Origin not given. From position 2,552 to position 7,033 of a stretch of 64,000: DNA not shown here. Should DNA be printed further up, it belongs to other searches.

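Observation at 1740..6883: Catalytically dead class Ia aaRS paralog fused to HhH, a Pro-rich linker and DUF835, co-oriented with a D-aminoacyl-tRNA deacylase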

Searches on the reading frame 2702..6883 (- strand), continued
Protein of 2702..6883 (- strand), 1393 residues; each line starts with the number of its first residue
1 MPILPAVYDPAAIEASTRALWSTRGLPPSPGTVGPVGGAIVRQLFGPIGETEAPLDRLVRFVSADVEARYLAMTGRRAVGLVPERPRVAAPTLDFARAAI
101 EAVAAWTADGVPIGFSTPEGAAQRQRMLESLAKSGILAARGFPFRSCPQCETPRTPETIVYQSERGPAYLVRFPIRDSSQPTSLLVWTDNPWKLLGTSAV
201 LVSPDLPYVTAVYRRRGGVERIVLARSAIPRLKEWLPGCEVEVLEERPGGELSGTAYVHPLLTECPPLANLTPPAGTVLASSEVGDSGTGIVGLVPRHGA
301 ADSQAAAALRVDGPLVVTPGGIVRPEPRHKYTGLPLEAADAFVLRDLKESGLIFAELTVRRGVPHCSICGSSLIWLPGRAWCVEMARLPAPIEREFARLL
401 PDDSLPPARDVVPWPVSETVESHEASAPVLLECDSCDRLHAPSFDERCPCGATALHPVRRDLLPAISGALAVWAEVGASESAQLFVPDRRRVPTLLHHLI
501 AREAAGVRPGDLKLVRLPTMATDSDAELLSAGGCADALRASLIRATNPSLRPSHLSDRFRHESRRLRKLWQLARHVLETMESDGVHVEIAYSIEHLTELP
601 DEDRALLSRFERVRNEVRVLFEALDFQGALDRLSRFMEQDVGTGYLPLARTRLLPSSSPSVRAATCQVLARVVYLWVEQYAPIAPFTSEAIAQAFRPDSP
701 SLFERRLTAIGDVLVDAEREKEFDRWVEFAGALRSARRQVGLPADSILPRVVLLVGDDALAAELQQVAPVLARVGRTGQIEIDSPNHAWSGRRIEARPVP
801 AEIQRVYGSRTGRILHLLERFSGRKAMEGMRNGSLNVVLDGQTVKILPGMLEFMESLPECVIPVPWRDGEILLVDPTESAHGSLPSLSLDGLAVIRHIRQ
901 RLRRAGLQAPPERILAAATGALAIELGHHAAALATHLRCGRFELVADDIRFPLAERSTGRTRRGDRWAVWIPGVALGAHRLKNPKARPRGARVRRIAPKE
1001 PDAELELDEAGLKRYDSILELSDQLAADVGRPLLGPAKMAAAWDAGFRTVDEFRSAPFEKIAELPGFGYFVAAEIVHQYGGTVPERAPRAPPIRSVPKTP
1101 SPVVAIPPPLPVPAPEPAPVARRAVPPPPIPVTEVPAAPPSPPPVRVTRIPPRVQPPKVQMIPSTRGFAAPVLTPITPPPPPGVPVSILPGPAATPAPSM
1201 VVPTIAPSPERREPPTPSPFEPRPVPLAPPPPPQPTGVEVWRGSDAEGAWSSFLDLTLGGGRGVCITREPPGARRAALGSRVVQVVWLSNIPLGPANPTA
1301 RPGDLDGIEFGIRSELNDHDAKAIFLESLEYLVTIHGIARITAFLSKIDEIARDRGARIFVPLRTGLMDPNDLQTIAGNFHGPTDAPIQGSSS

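Call 6: search_solved_structures(query=window:2702-6883:-, max_evalue=0.01, show_alignments=2)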
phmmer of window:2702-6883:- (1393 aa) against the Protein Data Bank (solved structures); distinct sequences matched with E-value up to 0.01: 21.
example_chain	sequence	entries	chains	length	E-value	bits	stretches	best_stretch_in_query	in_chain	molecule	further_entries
1ile_A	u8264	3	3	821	7.1e-22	80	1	130-385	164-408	ISOLEUCYL-TRNA SYNTHETASE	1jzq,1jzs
9w01_B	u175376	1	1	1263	1.1e-14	56.2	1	142-387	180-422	Isoleucine--tRNA ligase, cytoplasmic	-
6ldk_A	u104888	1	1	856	7.2e-13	50.1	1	149-387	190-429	Isoleucine--tRNA ligase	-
8c9d_A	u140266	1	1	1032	1.3e-12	49.3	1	144-392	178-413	Isoleucine--tRNA ligase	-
8c8v_A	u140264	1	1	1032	1.3e-12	49.3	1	144-392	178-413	Isoleucine--tRNA ligase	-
8c8w_A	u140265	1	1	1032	1.3e-12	49.3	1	144-392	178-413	Isoleucine--tRNA ligase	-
8c8u_A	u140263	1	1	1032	1.3e-12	49.2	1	144-392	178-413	Isoleucine--tRNA ligase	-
1wk8_A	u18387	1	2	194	1.7e-12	48.9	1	161-365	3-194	Isoleucyl-tRNA synthetase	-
1wny_A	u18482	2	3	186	2.6e-11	45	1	166-357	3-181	isoleucyl-trna synthetase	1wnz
1ue0_A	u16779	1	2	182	4.7e-11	44.1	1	166-356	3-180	Isoleucyl-tRNA synthetase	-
1udz_A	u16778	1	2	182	1.2e-10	42.7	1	166-356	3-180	Isoleucyl-tRNA synthetase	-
8wnd_A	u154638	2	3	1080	2e-08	35.4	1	161-388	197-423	isoleucine--tRNA ligase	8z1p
8c9f_A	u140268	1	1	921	2.1e-08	35.4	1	117-365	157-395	Isoleucine--tRNA ligase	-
8c9e_A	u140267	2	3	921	2.1e-08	35.4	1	117-365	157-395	Isoleucine--tRNA ligase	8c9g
9wqs_A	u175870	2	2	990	2.2e-08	35.3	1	161-388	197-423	Isoleucine--tRNA ligase, cytoplasmic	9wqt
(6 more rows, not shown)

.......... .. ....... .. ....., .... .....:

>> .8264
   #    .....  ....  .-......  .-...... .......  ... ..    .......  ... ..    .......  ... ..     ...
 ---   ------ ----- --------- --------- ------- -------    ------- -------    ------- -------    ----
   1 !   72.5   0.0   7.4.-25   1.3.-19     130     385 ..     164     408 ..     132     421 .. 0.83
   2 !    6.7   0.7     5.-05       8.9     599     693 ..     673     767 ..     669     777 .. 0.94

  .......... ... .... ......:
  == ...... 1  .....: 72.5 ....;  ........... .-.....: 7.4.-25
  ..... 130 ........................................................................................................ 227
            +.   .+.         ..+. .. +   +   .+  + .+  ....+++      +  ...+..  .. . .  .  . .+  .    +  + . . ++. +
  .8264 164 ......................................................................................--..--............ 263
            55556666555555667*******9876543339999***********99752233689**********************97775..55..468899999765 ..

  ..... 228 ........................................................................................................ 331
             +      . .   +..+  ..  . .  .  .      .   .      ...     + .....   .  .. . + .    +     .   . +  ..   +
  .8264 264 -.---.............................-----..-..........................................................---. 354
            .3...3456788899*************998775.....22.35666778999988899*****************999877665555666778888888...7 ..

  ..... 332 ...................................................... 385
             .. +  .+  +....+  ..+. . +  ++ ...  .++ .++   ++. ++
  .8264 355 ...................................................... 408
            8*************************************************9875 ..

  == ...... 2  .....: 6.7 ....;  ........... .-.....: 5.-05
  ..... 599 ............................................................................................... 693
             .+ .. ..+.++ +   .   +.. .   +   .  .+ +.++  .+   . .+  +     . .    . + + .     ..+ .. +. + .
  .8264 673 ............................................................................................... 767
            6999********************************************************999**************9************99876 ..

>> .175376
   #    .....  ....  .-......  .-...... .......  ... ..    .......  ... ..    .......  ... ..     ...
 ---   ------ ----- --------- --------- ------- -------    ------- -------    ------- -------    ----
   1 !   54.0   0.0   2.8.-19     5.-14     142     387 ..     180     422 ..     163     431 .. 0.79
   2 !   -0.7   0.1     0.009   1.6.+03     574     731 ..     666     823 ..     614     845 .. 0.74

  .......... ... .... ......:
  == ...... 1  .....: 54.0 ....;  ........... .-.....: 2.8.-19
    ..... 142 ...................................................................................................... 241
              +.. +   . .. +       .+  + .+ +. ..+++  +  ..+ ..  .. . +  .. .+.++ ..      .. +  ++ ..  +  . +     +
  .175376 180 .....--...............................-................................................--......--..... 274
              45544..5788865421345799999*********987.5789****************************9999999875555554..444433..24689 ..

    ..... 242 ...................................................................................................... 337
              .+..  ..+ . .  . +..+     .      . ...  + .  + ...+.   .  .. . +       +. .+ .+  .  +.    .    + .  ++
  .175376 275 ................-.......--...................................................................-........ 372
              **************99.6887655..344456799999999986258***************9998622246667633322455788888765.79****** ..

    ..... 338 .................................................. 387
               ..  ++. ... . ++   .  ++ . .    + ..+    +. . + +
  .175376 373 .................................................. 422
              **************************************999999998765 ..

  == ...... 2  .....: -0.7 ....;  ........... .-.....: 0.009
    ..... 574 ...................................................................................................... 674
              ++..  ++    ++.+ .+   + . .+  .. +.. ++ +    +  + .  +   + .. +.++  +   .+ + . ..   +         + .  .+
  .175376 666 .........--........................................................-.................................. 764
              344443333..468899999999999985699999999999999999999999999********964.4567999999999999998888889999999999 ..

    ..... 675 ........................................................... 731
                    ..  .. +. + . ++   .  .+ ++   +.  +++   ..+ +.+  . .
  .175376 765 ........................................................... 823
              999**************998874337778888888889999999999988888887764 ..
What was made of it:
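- On IleRS fold (homology, not activity): CP1 matches 1ile at E 7e-22 (call 6).
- Checked: PDB best match by sequence is the T. thermophilus IleRS CP1 region, E 7e-22 (call 6).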

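Call 11: find_encoding_contigs(protein=P0004, flank=8000, max_places=1)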
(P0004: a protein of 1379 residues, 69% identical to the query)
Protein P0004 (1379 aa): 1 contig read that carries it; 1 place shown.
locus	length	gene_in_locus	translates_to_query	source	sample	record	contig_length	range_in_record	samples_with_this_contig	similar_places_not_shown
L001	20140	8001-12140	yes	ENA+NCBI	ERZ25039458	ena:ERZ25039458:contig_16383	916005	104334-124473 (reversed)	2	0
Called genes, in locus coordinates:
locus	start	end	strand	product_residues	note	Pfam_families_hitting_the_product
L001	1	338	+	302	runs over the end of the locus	-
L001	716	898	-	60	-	-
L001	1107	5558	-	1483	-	-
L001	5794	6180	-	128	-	PF21485:IF5A-like_N, PF01287:eIF-5a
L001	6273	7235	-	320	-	-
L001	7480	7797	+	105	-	-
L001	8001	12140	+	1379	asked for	PF08264:Anticodon_1, PF05763:DUF835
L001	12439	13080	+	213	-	PF04414:tRNA_deacylase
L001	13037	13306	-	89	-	-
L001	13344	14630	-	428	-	PF00675:Peptidase_M16 (weak), PF05193:Peptidase_M16_C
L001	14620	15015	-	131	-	-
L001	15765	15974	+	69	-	-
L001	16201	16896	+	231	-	PF01040:UbiA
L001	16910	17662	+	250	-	PF01884:PcrB, PF00977:His_biosynth (weak)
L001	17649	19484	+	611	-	PF09843:DUF2070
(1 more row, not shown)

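Call 12: find_encoding_contigs(protein=P0020, flank=8000, max_places=1)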
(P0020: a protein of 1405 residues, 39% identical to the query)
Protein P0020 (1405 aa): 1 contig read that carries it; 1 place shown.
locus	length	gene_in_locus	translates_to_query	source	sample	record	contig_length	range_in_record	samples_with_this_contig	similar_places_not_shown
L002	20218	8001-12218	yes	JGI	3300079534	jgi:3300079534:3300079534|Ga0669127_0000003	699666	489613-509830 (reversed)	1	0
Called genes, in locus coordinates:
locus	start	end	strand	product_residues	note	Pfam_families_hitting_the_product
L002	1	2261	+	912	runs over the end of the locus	PF13360:PQQ_2, PF13570:Beta-prop_ACSF4 (weak), PF13360:PQQ_2 (weak)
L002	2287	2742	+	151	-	-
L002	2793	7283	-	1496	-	-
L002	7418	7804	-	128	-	PF21485:IF5A-like_N, PF08207:EFP_N (faint), PF01287:eIF-5a (weak)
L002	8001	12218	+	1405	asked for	PF08264:Anticodon_1, PF05763:DUF835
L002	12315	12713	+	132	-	-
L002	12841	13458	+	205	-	PF01923:Cob_adeno_trans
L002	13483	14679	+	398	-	PF01926:MMR_HSR1, PF02421:FeoB_N (weak), PF08438:YGR210-like_G4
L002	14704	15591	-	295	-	PF00288:GHMP_kinases_N, PF08544:GHMP_kinases_C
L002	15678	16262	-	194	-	PF01994:Trm56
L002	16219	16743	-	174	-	PF09824:ArsR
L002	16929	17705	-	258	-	PF00575:S1, PF07541:EIF_2_alpha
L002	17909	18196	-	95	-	PF00935:Ribosomal_L44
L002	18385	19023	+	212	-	PF00687:Ribosomal_L1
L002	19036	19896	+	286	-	PF00466:Ribosomal_L10, PF17777:RL10P_insert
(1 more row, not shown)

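Call 13: find_encoding_contigs(protein=P0063, flank=8000, max_places=1)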
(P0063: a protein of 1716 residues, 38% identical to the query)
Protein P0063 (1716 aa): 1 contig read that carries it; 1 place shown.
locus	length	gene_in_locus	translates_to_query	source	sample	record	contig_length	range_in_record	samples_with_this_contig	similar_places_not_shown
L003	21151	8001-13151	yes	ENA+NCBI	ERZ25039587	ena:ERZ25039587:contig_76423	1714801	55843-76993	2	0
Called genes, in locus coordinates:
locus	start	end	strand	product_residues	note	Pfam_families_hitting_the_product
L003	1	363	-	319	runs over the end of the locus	PF04414:tRNA_deacylase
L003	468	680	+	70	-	-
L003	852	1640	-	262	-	-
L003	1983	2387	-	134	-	PF01906:YbjQ_1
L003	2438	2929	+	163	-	-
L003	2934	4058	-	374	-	-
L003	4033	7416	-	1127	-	-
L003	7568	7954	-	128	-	PF21485:IF5A-like_N, PF01287:eIF-5a (weak)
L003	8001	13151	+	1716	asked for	PF08264:Anticodon_1, PF05763:DUF835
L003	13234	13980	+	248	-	-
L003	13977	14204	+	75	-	-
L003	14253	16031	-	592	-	PF01432:Peptidase_M3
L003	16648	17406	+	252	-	-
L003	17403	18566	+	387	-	PF13632:Glyco_trans_2_3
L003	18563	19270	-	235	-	-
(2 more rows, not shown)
